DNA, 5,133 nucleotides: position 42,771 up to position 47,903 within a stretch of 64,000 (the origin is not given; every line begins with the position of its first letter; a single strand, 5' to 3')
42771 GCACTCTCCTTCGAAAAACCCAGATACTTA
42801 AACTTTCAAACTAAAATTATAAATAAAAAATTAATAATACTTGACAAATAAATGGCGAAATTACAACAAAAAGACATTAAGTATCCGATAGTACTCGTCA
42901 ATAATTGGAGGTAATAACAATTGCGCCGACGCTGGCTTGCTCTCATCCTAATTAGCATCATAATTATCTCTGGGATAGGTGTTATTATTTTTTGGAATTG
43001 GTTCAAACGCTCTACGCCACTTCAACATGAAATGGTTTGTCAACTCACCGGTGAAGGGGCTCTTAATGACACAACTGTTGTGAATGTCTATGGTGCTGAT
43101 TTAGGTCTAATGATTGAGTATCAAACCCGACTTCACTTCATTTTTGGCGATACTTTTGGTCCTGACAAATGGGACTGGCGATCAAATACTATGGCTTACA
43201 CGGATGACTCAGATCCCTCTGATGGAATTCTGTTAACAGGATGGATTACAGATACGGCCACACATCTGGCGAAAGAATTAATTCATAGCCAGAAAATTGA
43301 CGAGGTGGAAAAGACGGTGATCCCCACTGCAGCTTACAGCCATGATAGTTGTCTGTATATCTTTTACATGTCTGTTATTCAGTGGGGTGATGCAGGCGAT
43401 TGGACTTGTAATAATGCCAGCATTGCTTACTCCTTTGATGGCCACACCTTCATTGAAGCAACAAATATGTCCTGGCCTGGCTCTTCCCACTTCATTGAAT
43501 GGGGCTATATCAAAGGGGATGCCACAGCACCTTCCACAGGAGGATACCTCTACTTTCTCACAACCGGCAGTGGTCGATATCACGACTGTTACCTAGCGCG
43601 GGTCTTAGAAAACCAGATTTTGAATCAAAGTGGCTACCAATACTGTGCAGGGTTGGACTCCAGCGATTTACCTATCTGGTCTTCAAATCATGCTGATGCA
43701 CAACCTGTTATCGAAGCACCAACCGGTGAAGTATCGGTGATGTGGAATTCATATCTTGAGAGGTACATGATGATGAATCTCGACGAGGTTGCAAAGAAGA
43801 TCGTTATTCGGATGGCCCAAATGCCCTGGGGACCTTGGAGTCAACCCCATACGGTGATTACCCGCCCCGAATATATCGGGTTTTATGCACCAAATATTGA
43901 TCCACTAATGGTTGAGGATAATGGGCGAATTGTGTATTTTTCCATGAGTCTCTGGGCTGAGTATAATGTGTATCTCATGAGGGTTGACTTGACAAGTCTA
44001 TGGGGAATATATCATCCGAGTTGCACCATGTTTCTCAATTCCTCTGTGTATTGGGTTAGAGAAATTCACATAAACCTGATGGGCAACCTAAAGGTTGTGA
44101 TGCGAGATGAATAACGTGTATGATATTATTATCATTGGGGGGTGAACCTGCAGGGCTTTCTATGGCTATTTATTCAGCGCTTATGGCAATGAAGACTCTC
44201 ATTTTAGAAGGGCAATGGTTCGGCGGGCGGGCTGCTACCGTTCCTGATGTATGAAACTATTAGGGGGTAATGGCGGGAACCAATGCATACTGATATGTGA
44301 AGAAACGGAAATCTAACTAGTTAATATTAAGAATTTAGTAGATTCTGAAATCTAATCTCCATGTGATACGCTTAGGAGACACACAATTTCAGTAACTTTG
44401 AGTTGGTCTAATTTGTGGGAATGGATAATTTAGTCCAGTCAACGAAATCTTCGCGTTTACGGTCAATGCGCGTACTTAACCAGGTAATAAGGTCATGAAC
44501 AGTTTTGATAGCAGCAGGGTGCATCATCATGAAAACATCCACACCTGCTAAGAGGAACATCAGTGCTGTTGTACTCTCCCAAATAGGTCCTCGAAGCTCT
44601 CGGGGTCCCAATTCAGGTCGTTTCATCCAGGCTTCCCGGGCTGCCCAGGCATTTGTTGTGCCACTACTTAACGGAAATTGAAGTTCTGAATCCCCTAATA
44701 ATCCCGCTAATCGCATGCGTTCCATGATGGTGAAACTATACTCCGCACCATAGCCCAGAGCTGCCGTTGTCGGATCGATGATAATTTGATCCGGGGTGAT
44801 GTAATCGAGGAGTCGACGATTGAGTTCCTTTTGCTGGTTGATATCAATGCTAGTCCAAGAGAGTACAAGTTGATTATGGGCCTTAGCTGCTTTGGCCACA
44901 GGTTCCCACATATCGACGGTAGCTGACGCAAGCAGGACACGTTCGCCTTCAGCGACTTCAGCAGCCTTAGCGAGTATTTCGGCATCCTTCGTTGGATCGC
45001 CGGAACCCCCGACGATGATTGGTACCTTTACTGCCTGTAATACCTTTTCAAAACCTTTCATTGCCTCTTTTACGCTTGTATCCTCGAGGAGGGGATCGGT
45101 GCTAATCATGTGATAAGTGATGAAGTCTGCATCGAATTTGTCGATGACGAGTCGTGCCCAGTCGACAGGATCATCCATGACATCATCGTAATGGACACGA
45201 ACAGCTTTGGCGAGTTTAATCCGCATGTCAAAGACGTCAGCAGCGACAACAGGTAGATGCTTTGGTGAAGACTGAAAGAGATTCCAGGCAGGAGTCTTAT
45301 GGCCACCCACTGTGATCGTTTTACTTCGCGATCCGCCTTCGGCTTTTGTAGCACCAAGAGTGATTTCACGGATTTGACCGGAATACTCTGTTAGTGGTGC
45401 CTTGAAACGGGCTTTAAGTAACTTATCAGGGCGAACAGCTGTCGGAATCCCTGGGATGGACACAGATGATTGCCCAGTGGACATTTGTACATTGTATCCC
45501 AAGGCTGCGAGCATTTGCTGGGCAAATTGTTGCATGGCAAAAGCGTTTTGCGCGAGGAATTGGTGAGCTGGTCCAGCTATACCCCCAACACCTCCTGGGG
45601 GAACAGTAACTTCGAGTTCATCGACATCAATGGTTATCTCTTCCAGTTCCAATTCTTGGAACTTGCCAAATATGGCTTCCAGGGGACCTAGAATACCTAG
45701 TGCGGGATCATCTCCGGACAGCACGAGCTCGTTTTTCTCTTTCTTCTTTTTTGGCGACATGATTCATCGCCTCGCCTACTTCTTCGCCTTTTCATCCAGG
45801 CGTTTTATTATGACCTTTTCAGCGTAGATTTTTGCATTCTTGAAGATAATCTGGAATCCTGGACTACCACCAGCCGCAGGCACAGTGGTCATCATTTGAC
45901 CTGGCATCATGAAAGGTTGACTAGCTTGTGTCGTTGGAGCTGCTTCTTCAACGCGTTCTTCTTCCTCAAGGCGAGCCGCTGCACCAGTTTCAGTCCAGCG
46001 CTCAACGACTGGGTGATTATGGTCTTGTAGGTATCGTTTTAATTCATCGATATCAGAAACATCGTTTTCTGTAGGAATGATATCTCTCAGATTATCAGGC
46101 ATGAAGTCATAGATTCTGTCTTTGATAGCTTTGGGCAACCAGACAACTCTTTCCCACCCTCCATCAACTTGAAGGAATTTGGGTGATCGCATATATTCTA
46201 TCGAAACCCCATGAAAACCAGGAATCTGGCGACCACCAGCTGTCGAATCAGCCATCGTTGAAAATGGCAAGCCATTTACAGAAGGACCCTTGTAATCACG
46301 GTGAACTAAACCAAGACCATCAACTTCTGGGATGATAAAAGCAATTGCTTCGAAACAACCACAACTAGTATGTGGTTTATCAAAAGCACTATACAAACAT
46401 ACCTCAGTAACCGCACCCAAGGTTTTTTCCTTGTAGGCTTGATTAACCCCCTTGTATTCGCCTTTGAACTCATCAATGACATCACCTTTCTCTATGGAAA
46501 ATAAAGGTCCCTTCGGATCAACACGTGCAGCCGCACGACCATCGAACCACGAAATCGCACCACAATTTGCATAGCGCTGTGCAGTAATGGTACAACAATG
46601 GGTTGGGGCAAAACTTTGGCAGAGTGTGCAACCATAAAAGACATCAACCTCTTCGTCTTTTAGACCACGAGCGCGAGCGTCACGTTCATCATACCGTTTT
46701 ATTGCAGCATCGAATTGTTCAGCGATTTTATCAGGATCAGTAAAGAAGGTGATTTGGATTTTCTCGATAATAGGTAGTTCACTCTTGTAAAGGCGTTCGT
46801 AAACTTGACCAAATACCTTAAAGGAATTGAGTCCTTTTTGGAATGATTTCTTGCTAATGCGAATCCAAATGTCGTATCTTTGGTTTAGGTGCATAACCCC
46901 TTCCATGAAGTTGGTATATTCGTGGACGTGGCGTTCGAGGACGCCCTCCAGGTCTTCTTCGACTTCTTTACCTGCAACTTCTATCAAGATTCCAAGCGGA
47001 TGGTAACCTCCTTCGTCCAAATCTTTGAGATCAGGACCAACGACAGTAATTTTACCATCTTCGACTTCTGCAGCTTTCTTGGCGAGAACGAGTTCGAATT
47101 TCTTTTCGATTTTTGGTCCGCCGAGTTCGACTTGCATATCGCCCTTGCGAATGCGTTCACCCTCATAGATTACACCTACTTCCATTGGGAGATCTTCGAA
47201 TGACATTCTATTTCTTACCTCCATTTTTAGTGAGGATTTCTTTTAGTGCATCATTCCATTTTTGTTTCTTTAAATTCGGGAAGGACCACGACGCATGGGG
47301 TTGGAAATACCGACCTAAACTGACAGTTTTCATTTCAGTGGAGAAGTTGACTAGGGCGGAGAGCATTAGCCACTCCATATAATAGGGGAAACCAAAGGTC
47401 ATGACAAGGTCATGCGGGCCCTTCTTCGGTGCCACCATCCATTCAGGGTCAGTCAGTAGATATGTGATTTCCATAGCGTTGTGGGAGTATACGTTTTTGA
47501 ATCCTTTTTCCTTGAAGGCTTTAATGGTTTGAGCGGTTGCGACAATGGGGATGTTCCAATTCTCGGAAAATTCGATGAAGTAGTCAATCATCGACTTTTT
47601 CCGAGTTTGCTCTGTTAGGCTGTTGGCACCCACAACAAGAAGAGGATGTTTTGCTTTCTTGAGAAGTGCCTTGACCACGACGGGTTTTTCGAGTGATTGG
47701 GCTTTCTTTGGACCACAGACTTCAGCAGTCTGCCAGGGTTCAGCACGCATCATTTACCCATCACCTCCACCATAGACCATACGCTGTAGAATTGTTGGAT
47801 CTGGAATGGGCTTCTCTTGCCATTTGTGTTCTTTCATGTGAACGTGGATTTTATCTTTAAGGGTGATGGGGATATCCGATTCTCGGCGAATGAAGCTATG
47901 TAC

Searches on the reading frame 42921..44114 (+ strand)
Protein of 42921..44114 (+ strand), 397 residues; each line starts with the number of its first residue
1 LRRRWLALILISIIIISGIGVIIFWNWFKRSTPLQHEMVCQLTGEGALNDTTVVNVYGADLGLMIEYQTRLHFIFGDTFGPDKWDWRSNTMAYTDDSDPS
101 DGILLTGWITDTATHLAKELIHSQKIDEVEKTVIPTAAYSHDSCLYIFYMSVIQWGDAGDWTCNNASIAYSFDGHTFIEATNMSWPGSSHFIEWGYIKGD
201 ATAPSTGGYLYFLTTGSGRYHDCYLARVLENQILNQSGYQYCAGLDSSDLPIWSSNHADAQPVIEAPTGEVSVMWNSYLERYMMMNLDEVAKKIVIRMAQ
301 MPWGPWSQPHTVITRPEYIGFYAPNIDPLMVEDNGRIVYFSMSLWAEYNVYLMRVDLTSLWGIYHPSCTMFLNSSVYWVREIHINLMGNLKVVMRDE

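Call 28: search_protein_families(library=pfam, proteins=[window:42921-44114:+], max_evalue=0.0001)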
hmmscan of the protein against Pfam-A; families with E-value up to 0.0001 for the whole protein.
window:42921-44114:+ (397 aa): 1 family
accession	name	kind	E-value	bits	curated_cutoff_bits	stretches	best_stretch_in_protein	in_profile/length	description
PF13810.12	DUF4185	-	1.7e-74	251.3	39.5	1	49-354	4-309/309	Domain of unknown function (DUF4185)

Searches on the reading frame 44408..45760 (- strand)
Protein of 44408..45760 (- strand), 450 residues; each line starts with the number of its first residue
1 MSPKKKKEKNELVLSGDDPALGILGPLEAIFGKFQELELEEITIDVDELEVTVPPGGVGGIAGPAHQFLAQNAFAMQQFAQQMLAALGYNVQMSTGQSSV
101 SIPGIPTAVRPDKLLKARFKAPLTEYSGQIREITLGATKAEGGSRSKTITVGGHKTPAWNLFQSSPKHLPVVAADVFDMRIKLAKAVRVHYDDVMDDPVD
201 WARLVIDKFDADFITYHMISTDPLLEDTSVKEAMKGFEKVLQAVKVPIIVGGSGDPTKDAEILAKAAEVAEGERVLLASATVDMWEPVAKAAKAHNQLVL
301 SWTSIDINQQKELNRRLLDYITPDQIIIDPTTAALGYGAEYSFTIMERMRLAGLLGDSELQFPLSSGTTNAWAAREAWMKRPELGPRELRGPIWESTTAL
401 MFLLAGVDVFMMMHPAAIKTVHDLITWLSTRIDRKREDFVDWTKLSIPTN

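Call 28: search_protein_families(library=pfam, proteins=[window:44408-45760:-], max_evalue=0.0001)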
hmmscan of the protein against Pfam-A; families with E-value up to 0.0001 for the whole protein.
window:44408-45760:- (450 aa): 1 family
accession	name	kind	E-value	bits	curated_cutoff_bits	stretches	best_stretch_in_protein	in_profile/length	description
PF03599.22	CdhD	-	8.9e-62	209.5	24.8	1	133-394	2-230/387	CO dehydrogenase/acetyl-CoA synthase delta subunit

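Call 85: search_protein_families(library=ncbifam, proteins=[window:44408-45760:-], max_evalue=1e-10)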
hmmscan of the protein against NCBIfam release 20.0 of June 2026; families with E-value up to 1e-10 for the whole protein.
window:44408-45760:- (450 aa): 6 families
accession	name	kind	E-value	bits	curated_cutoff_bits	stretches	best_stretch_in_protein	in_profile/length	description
NF003375.0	PRK04452.1-1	subfamily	4.3e-163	543.4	488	1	27-446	10-441/442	acetyl-CoA decarbonylase/synthase complex subunit delta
TIGR00381.1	cdhD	equivalog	6.6e-133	443.2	252.9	1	108-442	53-388/389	CO dehydrogenase/acetyl-CoA synthase subunit delta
NF003378.0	PRK04452.1-4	subfamily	6.4e-114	380.8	634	1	30-443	10-381/384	acetyl-CoA decarbonylase/synthase complex subunit delta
NF003376.0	PRK04452.1-2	subfamily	1.3e-75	254.1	280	1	119-428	3-311/313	acetyl-CoA decarbonylase/synthase complex subunit delta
NF003377.0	PRK04452.1-3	subfamily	2.5e-68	231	527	1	119-430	3-314/432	acetyl-CoA decarbonylase/synthase complex subunit delta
NF040759.1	WLP_AcsD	exception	7e-54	183.1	430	1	119-427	1-310/312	acetyl-CoA decarbonylase/synthase complex subunit delta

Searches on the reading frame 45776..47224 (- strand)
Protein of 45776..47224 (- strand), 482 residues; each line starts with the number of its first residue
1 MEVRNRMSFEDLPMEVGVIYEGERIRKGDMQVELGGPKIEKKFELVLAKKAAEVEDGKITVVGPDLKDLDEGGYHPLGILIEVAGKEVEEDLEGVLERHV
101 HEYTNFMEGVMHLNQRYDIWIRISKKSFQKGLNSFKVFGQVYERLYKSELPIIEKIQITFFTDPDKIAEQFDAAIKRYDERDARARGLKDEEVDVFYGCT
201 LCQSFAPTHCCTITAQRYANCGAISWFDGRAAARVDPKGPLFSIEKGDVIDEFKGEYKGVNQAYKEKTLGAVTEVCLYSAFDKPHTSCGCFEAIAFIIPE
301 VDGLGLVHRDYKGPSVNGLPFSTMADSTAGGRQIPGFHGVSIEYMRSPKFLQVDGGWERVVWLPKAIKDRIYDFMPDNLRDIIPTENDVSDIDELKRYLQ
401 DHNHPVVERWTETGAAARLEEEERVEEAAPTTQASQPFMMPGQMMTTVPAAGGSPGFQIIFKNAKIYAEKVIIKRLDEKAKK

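Call 5: search_protein_families(library=ncbifam, proteins=[window:45776-47224:-], max_evalue=0.001)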
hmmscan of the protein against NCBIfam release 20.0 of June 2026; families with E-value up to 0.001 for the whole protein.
window:45776-47224:- (482 aa): 4 families
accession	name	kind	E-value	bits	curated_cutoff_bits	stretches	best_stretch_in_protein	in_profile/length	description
NF003379.0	PRK04456.1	domain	2.9e-211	702.1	372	1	9-479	2-463/464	acetyl-CoA decarbonylase/synthase complex subunit beta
TIGR00316.1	cdhC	equivalog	1.9e-191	636.9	355.95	1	9-475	2-460/460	CO dehydrogenase/CO-methylating acetyl-CoA synthase complex subunit beta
NF007078.0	PRK09529.1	subfamily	3.9e-161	537.6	809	1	10-408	300-705/710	bifunctional acetyl-CoA decarbonylase/synthase complex subunit alpha/beta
NF040764.1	CODH_ACS_al_bet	equivalog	7.2e-156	520.3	800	1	11-409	296-701/705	acetyl-CoA decarbonylase/synthase complex subunit alpha/beta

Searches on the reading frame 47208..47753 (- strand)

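Call 5: search_protein_families(library=ncbifam, proteins=[window:47208-47753:-], max_evalue=0.001)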
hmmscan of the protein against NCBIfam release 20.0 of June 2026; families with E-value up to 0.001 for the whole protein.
window:47208-47753:- (181 aa): 1 family
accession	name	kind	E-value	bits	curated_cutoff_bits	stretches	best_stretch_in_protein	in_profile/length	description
TIGR00315.1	cdhB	equivalog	4.1e-39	134.2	101.2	1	7-175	1-161/162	CO dehydrogenase/acetyl-CoA synthase complex subunit epsilon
